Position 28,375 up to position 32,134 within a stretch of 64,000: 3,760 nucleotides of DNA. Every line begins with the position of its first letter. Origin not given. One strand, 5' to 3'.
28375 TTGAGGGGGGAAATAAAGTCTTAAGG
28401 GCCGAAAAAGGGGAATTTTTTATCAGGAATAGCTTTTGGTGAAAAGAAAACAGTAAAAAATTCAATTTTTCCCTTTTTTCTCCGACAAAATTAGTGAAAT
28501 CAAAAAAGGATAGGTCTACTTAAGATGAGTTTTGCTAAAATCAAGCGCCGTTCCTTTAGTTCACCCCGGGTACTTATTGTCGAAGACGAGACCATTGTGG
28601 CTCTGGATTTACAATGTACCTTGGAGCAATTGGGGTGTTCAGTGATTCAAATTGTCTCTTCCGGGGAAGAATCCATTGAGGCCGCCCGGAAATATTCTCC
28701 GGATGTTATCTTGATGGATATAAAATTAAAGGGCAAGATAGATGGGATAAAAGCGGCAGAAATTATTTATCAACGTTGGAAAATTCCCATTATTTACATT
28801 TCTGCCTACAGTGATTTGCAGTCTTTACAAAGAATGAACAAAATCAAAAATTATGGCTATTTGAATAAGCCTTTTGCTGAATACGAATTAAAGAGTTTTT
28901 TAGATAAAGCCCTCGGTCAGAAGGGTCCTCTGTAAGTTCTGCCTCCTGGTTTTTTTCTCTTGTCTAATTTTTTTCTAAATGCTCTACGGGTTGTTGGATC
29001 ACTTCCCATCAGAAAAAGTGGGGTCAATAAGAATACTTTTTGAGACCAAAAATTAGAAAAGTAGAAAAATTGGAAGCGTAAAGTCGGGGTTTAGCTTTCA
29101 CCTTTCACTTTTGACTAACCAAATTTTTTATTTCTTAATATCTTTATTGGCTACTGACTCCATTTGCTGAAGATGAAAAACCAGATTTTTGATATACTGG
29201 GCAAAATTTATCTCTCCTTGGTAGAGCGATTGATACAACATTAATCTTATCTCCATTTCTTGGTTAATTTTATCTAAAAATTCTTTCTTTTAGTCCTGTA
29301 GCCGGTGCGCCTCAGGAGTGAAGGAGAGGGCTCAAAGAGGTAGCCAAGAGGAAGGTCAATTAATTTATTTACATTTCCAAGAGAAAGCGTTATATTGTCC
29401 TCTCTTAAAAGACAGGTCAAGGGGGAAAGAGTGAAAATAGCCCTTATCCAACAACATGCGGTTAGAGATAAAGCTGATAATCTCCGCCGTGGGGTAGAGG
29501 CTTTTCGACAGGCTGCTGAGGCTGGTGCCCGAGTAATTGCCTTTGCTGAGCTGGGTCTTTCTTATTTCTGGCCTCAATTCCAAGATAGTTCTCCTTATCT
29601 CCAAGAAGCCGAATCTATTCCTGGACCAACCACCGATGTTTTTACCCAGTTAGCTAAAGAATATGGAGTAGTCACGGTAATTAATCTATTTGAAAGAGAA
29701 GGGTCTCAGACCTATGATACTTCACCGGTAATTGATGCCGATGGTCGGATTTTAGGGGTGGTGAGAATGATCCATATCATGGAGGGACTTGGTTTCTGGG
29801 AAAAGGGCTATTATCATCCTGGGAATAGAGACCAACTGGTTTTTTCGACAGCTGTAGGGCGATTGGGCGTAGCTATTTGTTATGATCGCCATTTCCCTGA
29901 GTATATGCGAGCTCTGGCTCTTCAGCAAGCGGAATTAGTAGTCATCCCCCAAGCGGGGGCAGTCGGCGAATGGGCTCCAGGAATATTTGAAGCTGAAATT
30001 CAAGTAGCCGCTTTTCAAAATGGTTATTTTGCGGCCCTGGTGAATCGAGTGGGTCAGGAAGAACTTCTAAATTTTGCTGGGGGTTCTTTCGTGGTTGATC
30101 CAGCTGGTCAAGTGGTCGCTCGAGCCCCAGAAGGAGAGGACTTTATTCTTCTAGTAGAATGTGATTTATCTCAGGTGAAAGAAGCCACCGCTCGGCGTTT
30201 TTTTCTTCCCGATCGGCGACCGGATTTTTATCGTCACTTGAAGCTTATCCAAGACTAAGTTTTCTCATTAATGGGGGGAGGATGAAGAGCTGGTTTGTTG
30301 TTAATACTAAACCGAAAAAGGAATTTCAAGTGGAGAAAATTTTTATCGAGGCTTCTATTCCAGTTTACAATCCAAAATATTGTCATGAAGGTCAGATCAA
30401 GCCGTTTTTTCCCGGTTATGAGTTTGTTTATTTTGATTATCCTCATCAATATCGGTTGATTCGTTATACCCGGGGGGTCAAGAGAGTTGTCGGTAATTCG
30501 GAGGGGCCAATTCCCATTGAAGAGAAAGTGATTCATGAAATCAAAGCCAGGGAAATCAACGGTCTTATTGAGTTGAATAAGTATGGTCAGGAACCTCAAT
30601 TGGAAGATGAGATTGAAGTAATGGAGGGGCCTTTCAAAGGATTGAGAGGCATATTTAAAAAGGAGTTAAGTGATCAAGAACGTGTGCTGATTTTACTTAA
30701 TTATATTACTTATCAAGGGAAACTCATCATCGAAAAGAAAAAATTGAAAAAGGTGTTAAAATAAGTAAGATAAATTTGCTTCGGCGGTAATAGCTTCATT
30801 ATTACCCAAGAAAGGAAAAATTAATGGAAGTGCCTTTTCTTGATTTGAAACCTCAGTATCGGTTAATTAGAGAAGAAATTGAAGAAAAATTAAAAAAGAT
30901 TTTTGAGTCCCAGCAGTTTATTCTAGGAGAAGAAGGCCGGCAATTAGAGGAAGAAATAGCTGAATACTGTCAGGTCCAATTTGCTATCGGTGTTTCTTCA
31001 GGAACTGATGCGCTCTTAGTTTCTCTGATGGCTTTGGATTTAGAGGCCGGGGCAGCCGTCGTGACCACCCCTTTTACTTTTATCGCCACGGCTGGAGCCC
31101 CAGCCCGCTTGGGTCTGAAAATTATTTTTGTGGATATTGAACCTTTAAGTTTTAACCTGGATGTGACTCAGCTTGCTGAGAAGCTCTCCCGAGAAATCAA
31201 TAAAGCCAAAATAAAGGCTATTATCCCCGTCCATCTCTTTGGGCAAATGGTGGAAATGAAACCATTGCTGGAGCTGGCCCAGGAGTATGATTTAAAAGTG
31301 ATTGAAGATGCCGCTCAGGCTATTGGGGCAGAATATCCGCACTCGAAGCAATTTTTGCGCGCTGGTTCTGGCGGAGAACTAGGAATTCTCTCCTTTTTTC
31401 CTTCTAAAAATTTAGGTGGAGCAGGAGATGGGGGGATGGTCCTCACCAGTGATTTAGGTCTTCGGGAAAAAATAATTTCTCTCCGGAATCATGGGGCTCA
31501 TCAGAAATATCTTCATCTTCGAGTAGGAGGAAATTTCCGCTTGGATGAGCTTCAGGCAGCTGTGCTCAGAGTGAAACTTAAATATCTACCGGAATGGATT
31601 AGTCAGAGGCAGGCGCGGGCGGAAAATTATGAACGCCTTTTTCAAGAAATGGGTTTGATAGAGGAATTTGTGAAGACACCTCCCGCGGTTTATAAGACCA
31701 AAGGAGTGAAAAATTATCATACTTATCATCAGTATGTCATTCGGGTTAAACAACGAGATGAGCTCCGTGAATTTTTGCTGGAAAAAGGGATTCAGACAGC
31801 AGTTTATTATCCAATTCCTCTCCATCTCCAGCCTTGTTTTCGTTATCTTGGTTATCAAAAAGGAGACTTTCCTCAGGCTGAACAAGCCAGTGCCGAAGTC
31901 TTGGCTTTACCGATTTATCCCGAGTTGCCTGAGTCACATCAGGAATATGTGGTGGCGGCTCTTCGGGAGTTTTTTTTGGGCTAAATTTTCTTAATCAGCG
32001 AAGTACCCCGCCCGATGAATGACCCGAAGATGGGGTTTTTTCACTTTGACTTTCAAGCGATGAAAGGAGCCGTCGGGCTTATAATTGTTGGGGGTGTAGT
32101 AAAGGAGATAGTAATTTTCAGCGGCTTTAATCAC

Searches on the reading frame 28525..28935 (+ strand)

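Call 33: search_protein_families(library=pfam, proteins=[window:28525-28935:+], max_evalue=0.00001)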
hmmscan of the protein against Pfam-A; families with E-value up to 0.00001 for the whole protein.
window:28525-28935:+ (136 aa): 1 family
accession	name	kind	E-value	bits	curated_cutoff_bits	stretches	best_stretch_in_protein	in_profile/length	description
PF00072.30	Response_reg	-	3.9e-21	75.7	30.2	1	16-124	1-108/111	Response regulator receiver domain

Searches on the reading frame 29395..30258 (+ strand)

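Call 33: search_protein_families(library=pfam, proteins=[window:29395-30258:+], max_evalue=0.00001)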
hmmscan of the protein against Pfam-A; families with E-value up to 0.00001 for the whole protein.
window:29395-30258:+ (287 aa): 1 family
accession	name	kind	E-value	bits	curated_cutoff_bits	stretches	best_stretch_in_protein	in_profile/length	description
PF00795.27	CN_hydrolase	-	4.2e-53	180.7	23.2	1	14-264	1-254/256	Carbon-nitrogen hydrolase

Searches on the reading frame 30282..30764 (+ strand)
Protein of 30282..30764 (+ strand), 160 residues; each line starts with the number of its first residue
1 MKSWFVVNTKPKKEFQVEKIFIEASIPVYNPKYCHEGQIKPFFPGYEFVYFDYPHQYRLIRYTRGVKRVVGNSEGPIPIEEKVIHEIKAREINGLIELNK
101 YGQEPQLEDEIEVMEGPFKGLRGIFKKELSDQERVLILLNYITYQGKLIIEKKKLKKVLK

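Call 33: search_protein_families(library=pfam, proteins=[window:30282-30764:+], max_evalue=0.00001)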
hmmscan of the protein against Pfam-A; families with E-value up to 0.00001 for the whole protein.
window:30282-30764:+ (160 aa): 1 family
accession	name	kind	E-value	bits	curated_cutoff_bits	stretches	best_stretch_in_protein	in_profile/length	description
PF02357.24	NusG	-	1.5e-13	51.5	22.2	1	2-87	1-92/93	Transcription termination factor nusG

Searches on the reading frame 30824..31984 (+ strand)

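Call 33: search_protein_families(library=pfam, proteins=[window:30824-31984:+], max_evalue=0.00001)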
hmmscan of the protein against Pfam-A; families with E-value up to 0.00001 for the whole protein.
window:30824-31984:+ (386 aa): 1 family
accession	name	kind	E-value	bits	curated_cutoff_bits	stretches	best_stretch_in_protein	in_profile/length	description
PF01041.23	DegT_DnrJ_EryC1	-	2.2e-105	353.3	19.8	1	15-381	3-360/360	DegT/DnrJ/EryC1/StrS aminotransferase family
